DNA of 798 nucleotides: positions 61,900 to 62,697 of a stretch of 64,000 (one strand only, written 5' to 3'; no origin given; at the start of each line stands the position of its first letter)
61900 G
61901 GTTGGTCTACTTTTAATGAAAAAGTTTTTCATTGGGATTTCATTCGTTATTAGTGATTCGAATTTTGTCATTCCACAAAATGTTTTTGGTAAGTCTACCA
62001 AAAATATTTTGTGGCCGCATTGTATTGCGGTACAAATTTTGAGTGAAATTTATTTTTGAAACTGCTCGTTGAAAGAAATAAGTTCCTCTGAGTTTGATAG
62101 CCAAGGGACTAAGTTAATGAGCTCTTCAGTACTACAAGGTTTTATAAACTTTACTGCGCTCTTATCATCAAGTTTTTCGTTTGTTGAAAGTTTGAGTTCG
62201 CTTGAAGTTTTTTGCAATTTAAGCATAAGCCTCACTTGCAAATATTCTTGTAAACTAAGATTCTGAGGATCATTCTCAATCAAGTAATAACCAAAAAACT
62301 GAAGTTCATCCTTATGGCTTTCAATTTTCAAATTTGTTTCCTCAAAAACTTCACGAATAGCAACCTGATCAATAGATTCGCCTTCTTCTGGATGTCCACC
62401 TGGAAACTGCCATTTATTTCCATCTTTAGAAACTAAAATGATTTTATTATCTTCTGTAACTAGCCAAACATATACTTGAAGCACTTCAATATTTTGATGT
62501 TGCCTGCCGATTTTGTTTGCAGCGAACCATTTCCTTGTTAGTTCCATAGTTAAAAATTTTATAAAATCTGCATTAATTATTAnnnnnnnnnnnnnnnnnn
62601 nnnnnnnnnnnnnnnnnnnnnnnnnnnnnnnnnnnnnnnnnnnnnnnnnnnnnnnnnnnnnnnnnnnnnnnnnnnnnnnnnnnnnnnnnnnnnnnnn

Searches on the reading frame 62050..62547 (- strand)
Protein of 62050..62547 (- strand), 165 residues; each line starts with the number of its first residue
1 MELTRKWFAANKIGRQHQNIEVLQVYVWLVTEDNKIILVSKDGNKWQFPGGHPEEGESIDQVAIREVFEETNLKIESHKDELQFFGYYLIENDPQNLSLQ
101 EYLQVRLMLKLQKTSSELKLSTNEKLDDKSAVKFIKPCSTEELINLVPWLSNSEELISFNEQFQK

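Call 32: find_encoding_contigs(protein=window:62050-62547:-, flank=10000, max_places=2)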
Protein window:62050-62547:- (165 aa): 14 contigs read that carry it; 2 places shown.
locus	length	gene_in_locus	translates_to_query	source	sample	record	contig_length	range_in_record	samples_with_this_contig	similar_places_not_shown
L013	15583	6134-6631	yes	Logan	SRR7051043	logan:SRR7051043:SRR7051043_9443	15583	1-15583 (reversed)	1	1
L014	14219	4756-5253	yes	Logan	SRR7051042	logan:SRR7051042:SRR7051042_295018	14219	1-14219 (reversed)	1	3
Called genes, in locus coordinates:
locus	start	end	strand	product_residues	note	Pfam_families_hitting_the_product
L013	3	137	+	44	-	?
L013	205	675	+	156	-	PF01272:GreA_GreB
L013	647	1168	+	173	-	PF01931:NTPase_I-T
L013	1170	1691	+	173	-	PF00293:NUDIX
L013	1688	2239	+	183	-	PF00583:Acetyltransf_1, PF13508:Acetyltransf_7 (weak)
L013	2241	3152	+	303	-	PF01636:APH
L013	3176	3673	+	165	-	PF13563:2_5_RNA_ligase2 (weak)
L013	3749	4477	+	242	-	-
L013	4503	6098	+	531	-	PF02367:TsaE (faint), PF00004:AAA (faint), PF00005:ABC_tran, PF00503:G-alpha (faint), PF00931:NB-ARC (faint), PF01078:Mg_chelatase (faint), PF13304:AAA_21 (weak), PF00005:ABC_tran, +10 more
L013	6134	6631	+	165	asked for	PF00293:NUDIX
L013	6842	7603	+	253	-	PF13560:HTH_31, PF01381:HTH_3, PF11849:DUF3369 (faint)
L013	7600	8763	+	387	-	-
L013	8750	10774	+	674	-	PF01590:GAF (faint), PF13492:GAF_3 (faint), PF11849:DUF3369 (faint), PF13185:GAF_2 (weak), PF00512:HisKA, PF02518:HATPase_c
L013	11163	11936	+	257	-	PF10988:DUF2807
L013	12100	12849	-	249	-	-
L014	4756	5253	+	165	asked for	PF00293:NUDIX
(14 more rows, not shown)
